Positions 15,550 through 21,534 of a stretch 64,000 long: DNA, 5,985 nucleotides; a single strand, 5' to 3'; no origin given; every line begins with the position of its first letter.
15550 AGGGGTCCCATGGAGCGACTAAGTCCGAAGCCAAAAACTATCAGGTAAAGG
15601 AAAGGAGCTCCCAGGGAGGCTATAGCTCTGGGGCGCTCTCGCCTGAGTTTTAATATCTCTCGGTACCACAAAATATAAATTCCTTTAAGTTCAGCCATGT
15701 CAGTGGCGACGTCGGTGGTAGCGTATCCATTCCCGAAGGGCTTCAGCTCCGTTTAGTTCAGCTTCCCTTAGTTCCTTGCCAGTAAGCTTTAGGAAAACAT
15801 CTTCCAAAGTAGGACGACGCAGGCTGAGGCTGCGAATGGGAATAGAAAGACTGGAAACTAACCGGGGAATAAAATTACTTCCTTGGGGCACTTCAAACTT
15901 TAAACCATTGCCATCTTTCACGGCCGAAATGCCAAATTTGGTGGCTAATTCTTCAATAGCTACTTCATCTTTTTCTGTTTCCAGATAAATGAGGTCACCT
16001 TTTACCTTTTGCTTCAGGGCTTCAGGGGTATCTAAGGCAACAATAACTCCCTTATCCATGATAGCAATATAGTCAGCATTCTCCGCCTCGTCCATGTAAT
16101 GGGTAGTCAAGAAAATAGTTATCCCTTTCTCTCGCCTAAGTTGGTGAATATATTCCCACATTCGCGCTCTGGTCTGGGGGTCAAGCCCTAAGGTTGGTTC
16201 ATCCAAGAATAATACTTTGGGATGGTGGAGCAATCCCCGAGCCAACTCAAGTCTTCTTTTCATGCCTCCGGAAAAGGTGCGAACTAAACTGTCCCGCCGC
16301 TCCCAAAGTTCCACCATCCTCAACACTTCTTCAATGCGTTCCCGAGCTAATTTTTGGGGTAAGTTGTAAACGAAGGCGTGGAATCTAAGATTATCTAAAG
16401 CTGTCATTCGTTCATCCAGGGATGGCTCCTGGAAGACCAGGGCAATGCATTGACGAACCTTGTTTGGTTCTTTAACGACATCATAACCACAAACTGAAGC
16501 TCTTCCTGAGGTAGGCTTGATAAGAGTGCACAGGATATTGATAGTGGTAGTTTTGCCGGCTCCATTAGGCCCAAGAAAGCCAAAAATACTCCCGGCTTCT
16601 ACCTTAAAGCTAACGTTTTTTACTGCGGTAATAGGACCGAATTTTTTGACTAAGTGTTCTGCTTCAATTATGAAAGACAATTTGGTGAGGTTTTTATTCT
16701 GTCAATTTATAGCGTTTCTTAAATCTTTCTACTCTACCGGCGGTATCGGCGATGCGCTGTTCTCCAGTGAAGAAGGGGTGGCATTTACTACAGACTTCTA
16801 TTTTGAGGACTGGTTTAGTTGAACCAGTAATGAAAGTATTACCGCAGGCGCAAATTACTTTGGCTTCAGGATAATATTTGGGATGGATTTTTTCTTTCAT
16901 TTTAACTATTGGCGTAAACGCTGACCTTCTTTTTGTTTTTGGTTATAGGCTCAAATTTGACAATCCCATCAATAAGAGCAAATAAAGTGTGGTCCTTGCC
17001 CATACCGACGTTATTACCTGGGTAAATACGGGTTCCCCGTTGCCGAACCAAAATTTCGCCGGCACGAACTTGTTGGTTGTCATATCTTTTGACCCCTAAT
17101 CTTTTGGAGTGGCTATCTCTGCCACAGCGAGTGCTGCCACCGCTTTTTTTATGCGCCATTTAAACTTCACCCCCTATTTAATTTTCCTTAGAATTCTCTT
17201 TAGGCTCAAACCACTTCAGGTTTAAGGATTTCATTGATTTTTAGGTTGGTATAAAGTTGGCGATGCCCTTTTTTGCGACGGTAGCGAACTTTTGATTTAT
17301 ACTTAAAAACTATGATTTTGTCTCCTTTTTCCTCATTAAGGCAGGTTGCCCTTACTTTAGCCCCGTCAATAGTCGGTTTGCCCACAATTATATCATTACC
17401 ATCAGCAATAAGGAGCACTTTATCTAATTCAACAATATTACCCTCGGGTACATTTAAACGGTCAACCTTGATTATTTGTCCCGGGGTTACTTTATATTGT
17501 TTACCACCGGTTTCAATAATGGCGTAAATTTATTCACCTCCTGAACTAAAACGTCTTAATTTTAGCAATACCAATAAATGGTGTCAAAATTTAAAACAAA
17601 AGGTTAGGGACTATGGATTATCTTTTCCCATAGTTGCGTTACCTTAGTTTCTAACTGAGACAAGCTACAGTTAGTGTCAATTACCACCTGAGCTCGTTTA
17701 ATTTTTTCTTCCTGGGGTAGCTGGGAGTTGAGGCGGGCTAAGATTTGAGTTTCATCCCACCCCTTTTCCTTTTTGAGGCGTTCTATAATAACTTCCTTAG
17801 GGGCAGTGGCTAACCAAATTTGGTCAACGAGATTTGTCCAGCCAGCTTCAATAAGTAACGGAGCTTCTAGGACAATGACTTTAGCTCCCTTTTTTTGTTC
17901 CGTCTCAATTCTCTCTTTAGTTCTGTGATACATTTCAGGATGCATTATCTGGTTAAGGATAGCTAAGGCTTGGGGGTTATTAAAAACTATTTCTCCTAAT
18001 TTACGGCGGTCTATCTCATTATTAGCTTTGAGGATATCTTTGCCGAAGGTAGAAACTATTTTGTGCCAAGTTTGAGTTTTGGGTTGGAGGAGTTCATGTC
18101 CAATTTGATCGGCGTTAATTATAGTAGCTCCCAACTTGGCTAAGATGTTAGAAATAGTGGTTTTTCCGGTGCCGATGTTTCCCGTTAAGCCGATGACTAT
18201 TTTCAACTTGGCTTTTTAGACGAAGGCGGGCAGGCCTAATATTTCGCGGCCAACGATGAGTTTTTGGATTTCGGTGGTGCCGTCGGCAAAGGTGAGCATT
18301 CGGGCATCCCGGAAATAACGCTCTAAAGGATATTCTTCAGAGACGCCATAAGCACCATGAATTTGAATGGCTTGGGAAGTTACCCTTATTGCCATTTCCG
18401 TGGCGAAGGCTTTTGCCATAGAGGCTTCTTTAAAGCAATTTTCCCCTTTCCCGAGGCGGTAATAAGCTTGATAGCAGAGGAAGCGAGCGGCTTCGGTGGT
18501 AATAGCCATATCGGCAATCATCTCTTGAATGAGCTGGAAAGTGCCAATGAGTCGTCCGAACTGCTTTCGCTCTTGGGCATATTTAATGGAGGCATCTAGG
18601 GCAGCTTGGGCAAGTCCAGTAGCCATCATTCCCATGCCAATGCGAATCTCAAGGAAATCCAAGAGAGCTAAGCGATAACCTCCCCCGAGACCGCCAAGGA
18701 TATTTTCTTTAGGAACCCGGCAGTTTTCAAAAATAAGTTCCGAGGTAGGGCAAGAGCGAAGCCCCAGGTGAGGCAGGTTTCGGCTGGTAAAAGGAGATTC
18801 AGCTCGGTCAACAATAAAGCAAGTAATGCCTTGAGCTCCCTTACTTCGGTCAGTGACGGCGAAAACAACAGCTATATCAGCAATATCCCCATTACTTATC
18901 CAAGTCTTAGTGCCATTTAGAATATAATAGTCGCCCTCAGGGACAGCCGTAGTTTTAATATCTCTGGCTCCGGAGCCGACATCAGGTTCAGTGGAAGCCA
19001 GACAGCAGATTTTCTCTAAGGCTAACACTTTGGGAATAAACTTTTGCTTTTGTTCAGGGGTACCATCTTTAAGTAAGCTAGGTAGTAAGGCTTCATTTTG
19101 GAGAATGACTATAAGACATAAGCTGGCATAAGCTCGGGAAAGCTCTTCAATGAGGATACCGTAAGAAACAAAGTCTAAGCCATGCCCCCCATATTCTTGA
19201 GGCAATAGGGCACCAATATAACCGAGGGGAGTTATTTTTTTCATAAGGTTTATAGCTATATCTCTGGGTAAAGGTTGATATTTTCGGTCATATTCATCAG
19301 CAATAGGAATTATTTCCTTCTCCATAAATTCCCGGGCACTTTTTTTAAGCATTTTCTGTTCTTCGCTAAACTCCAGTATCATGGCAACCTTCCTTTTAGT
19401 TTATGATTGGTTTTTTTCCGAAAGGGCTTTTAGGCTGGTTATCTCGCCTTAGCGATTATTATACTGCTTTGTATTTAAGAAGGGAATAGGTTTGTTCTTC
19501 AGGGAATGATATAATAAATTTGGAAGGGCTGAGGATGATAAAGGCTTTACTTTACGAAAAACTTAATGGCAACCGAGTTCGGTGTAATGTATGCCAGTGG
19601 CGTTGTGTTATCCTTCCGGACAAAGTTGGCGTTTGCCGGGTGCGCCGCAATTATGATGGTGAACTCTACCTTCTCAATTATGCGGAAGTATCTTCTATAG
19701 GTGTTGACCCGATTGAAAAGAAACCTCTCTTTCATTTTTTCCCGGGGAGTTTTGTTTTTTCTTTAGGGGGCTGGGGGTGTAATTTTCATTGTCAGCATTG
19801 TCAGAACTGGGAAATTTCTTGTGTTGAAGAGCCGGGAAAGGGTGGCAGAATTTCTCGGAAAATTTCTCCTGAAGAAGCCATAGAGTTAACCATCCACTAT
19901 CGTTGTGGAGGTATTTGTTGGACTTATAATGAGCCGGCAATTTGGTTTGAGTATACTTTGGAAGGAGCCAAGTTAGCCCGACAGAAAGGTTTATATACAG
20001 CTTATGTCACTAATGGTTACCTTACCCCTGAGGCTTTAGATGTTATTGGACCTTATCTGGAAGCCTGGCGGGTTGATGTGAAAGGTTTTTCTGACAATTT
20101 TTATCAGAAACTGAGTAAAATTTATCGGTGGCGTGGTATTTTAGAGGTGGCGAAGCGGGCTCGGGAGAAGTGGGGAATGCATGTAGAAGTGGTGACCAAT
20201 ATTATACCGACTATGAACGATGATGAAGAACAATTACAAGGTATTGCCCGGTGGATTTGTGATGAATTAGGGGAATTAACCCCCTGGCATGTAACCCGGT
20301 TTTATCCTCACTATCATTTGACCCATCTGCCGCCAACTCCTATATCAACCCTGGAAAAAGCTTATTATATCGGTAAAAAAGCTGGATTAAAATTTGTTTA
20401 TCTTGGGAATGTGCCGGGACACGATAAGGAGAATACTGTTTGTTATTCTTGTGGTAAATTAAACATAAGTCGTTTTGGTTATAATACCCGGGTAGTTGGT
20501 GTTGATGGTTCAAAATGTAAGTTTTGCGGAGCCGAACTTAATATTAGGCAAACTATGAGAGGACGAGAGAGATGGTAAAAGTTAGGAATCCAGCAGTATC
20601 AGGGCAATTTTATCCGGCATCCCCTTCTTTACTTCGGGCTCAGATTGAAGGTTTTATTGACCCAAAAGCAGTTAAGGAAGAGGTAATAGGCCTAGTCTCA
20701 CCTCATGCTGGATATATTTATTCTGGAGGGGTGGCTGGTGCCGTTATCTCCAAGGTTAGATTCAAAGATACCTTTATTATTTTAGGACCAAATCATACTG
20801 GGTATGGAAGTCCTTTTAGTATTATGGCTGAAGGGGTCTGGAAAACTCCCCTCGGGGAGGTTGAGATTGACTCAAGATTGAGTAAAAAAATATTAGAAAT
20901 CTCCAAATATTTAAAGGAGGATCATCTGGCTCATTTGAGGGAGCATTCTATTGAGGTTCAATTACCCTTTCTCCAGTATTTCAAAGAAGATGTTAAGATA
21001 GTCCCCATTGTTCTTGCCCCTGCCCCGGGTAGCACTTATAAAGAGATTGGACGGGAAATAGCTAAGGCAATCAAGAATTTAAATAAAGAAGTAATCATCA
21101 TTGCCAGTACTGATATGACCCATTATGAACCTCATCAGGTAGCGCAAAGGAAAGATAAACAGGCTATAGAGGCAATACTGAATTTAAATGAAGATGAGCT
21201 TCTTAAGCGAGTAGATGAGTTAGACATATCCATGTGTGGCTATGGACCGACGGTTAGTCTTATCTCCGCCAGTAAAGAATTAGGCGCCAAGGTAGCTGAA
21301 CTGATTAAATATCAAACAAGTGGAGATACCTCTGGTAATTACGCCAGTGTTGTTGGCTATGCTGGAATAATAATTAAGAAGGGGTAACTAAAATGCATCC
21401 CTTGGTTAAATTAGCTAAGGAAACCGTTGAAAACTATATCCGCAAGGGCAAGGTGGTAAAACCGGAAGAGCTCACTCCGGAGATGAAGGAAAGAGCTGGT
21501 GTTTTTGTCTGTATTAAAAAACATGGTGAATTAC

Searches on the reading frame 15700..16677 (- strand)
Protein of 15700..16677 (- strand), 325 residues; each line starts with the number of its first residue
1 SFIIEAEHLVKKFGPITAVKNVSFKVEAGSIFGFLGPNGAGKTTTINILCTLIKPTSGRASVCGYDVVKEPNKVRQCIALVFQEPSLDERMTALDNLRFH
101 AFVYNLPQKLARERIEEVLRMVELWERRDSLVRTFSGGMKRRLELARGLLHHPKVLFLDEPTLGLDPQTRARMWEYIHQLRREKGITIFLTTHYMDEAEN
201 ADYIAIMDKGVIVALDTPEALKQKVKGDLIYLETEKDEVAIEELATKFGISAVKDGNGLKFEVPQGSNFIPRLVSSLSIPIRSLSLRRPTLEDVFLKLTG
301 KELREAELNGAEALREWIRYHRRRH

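Call 67: search_protein_families(library=pfam, proteins=[window:15700-16677:-], max_evalue=0.00001)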
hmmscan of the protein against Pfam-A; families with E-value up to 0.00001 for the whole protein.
window:15700-16677:- (325 aa): 3 families
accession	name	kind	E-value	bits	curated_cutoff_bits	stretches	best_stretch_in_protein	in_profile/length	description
PF00005.33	ABC_tran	-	2.7e-33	115.9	25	1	19-162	1-136/137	ABC transporter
PF13304.12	AAA_21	-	1.5e-08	35.5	27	0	133-193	236-298/304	AAA domain, putative AbiEii toxin, Type IV TA system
PF13732.12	DrrA1-3_C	-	4.7e-08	34.1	27.4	1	217-298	2-80/81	ATP-binding protein DrrA1-3-like, C-terminal domain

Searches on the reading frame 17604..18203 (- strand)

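Call 67: search_protein_families(library=pfam, proteins=[window:17604-18203:-], max_evalue=0.00001)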
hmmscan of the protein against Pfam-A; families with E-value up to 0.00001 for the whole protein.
window:17604-18203:- (199 aa): 2 families
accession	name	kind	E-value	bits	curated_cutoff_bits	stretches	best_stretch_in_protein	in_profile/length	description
PF01121.26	CoaE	-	1.7e-51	174.9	27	1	2-181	1-178/180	Dephospho-CoA kinase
PF13238.12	AAA_18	-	5.8e-06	27.2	29.4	0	4-147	1-112/128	AAA domain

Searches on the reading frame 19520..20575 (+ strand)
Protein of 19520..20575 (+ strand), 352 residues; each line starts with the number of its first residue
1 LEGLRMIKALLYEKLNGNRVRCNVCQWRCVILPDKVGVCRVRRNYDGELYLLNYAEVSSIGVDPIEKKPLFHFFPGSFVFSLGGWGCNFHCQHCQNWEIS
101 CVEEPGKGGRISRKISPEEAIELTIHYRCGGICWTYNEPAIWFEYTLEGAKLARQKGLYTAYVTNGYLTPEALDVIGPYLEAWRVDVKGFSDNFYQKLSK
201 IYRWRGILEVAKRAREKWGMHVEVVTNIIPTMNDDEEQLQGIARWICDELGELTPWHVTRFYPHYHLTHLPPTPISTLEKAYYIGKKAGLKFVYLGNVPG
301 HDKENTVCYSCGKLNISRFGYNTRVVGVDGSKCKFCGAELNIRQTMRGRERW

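Call 4: search_protein_families(library=pfam, proteins=[window:19520-20575:+], max_evalue=0.1)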
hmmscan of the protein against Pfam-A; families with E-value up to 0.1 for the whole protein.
window:19520-20575:+ (352 aa): 2 families
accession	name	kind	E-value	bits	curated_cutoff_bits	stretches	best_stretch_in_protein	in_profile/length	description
PF04055.27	Radical_SAM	-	2.3e-19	70.6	29.5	1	86-238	6-161/166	Radical SAM superfamily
PF13353.11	Fer4_12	-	0.063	14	22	0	85-174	13-99/137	4Fe-4S single cluster domain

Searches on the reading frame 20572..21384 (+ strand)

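Call 4: search_protein_families(library=pfam, proteins=[window:20572-21384:+], max_evalue=0.1)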
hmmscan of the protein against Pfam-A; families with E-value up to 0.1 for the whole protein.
window:20572-21384:+ (271 aa): 2 families
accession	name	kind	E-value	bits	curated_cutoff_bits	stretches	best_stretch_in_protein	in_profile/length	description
PF01875.22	Memo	-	3.9e-80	269.4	27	1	7-266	2-268/269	Memo-like protein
PF02900.23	LigB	-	7.5e-05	22.4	26.3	1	91-196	80-193/269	Catalytic LigB subunit of aromatic ring-opening dioxygenase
